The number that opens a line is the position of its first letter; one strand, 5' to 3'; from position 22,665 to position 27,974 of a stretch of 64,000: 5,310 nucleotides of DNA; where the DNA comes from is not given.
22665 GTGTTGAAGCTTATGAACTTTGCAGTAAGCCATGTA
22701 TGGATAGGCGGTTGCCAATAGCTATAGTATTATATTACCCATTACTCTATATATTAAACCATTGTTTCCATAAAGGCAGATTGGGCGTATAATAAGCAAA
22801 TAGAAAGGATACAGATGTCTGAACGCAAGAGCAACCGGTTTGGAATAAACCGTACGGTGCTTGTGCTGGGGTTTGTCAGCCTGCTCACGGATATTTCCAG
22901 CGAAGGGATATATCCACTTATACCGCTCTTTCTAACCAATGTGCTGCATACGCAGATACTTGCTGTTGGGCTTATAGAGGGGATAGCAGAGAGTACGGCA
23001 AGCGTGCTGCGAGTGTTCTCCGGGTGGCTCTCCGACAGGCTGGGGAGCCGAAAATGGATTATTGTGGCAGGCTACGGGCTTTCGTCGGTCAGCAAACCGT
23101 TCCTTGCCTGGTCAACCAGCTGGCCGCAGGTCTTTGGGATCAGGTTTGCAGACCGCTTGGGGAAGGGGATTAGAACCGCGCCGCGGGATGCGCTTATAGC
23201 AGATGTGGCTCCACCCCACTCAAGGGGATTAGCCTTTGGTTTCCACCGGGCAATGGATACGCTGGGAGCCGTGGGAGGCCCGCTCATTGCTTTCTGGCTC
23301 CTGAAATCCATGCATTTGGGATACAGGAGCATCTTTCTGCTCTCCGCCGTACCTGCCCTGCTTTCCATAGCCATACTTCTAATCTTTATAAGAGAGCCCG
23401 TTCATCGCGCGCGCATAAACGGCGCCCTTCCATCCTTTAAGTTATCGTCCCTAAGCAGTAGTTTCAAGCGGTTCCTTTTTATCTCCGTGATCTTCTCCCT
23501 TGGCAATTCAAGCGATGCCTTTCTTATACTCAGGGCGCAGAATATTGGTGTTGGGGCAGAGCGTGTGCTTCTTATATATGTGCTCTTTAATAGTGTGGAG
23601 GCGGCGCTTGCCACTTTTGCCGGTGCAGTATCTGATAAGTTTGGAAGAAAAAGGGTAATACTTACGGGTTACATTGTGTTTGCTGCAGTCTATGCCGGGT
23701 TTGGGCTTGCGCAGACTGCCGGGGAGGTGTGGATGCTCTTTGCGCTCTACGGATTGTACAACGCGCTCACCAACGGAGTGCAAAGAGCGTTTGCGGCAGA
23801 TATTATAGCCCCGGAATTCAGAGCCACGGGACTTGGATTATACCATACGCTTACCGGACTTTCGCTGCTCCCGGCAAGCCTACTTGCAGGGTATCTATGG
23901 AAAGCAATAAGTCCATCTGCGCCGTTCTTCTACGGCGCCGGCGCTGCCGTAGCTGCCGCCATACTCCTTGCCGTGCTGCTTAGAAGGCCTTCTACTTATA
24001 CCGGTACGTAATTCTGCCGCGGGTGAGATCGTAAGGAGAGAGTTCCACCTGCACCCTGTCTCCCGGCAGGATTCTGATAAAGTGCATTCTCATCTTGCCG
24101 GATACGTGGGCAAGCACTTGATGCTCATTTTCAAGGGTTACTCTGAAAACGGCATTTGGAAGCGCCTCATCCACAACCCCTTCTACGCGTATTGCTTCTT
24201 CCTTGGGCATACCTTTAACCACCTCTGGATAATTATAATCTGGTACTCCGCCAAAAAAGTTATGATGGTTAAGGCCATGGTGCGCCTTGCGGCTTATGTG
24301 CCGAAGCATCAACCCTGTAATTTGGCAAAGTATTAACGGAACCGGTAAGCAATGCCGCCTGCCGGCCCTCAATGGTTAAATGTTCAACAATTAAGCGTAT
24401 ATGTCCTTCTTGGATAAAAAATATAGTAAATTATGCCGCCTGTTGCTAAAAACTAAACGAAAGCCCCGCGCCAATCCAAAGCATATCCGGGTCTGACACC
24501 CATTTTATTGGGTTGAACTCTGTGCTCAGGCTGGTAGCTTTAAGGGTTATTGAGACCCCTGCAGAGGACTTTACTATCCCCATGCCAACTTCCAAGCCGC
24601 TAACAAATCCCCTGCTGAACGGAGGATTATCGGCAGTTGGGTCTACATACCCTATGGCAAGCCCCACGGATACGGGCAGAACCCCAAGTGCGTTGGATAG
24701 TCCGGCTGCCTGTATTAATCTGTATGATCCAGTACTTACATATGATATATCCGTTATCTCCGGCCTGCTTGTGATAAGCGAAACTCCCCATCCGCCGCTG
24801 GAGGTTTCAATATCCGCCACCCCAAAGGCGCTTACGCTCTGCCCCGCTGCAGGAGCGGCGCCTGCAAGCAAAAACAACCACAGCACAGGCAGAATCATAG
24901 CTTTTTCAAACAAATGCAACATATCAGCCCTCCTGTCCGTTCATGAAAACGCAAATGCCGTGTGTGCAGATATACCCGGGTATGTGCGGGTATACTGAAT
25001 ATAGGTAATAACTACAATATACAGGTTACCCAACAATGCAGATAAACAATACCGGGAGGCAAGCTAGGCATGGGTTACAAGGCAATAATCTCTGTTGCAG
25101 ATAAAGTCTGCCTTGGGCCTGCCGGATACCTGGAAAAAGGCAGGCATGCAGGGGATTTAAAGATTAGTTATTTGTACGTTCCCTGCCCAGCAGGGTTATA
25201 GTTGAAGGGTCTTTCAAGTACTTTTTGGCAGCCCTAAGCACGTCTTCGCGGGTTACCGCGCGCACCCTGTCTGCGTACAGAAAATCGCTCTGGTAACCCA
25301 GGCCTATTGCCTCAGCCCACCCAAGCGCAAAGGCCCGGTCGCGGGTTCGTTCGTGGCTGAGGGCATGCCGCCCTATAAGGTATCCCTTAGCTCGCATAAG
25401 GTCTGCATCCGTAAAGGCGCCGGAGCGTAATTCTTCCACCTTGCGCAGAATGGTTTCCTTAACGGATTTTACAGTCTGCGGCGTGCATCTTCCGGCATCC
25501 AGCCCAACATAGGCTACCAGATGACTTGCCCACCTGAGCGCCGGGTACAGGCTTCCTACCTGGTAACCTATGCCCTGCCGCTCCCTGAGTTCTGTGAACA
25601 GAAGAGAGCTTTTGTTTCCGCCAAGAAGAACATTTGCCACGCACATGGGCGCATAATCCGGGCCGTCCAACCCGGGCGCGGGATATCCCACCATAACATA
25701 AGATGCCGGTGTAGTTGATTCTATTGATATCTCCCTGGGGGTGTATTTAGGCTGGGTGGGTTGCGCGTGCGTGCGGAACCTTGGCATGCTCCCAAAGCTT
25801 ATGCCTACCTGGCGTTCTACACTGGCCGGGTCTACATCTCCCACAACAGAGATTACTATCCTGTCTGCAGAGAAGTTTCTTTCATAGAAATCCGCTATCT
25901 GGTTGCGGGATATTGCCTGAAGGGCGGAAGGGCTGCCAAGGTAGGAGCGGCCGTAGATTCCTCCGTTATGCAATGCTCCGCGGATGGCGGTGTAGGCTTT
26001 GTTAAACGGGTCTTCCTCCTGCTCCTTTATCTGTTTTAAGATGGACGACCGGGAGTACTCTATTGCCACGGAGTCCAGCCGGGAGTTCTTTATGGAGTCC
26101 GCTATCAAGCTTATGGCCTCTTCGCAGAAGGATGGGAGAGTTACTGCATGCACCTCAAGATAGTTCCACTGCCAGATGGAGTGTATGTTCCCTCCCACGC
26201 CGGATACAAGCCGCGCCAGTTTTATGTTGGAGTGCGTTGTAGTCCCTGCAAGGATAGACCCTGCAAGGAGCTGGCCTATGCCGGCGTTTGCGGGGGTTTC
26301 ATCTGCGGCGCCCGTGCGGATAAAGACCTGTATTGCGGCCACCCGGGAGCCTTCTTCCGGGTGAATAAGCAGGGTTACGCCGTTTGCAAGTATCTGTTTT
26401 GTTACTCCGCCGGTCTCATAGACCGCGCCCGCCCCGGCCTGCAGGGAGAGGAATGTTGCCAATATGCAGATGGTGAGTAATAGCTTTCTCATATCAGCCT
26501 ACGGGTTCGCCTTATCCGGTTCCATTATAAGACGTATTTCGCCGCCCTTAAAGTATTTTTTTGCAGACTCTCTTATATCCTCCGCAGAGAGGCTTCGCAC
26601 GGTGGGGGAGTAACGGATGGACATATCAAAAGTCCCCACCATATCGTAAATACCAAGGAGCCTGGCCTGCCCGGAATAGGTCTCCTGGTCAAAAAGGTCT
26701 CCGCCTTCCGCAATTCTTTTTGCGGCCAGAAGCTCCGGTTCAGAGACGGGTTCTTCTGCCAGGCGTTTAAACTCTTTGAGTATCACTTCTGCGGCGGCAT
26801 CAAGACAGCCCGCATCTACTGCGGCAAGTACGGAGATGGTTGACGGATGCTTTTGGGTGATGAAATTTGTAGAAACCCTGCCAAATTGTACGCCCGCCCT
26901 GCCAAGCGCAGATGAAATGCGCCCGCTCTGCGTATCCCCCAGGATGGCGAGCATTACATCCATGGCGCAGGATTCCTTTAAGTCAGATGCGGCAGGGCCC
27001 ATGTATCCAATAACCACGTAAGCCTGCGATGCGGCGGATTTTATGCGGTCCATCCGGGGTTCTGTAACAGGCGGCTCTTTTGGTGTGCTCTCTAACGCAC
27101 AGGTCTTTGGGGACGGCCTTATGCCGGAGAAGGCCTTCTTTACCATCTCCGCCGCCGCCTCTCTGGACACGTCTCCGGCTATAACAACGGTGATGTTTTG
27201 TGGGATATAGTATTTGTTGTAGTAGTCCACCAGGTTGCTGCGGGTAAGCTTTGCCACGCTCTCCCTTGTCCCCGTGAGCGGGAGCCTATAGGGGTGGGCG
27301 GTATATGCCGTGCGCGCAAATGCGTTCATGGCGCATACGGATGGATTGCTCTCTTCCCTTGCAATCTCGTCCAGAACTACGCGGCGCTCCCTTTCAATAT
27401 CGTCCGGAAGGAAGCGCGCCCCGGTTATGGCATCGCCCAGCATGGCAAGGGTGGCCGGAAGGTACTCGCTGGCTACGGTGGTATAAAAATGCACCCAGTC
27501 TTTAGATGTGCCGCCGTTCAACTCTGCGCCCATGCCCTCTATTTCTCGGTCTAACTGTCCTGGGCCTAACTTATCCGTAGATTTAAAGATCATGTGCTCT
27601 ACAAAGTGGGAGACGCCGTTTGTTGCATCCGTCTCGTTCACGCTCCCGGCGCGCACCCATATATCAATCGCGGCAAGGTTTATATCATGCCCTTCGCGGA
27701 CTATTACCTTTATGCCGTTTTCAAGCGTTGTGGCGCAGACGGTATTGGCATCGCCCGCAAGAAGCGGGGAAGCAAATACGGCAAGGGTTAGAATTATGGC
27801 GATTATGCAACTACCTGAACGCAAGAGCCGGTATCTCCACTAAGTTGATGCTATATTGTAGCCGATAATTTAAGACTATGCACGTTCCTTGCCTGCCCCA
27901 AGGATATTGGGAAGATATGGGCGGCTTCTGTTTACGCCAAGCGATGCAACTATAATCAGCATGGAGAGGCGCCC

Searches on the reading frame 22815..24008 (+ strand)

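Call 17: search_protein_families(library=pfam, proteins=[window:22815-24008:+], max_evalue=0.001)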
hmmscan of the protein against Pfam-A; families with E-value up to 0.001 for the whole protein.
window:22815-24008:+ (398 aa): 3 families
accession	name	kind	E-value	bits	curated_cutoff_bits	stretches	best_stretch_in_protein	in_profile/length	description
PF07690.21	MFS_1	-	7.5e-44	150.5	33.4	2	19-230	2-217/347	Major Facilitator Superfamily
PF00083.30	Sugar_tr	-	1.5e-13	50.9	22.3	1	66-194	63-193/452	Sugar (and other) transporter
PF12832.13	MFS_1_like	-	3.2e-08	33.4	25.2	0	241-322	26-108/373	MFS_1 like family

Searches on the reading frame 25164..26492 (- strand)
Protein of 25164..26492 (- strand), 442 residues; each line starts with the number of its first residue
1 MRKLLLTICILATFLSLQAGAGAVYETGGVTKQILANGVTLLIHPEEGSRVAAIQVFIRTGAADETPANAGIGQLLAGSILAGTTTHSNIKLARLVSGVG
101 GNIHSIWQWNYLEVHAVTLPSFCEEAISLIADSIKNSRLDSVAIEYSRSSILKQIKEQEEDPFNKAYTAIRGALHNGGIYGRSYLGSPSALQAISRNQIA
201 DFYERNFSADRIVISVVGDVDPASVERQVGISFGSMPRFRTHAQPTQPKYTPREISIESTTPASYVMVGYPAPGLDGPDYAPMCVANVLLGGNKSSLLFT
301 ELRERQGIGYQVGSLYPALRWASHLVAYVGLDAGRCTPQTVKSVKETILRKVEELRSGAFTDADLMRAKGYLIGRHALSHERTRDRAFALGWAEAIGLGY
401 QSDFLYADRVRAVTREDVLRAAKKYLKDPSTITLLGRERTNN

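Call 17: search_protein_families(library=pfam, proteins=[window:25164-26492:-], max_evalue=0.001)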
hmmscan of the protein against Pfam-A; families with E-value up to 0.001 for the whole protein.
window:25164-26492:- (442 aa): 2 families
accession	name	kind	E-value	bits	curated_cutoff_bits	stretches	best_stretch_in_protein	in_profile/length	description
PF05193.26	Peptidase_M16_C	-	1.8e-28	100.1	23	1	194-369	2-178/181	Peptidase M16 inactive domain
PF00675.25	Peptidase_M16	-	4.8e-12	46.5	22.3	1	48-162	9-123/149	Insulinase (Peptidase family M16)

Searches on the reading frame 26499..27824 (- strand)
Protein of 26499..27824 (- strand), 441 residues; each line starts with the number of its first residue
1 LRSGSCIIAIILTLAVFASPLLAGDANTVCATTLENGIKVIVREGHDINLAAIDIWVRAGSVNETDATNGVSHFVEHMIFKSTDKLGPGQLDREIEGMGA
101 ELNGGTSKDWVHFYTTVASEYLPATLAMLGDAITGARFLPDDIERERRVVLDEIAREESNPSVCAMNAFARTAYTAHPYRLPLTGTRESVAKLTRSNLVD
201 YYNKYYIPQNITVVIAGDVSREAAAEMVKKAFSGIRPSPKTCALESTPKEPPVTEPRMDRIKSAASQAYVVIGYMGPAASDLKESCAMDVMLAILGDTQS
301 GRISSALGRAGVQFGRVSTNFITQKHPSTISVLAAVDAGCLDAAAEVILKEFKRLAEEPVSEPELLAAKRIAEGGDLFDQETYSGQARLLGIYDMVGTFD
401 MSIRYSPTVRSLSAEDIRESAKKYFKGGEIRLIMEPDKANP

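Call 17: search_protein_families(library=pfam, proteins=[window:26499-27824:-], max_evalue=0.001)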
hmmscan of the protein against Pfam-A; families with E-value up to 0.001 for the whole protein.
window:26499-27824:- (441 aa): 3 families
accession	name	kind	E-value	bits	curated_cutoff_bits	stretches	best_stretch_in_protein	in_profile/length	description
PF00675.25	Peptidase_M16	-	3e-29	102.3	22.3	1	43-186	5-148/149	Insulinase (Peptidase family M16)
PF05193.26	Peptidase_M16_C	-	1.5e-27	97.1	23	1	192-370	1-179/181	Peptidase M16 inactive domain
PF08593.16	Mug135_C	-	0.00039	21.1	23.8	1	175-222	26-69/82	Mug135-like, C-terminal domain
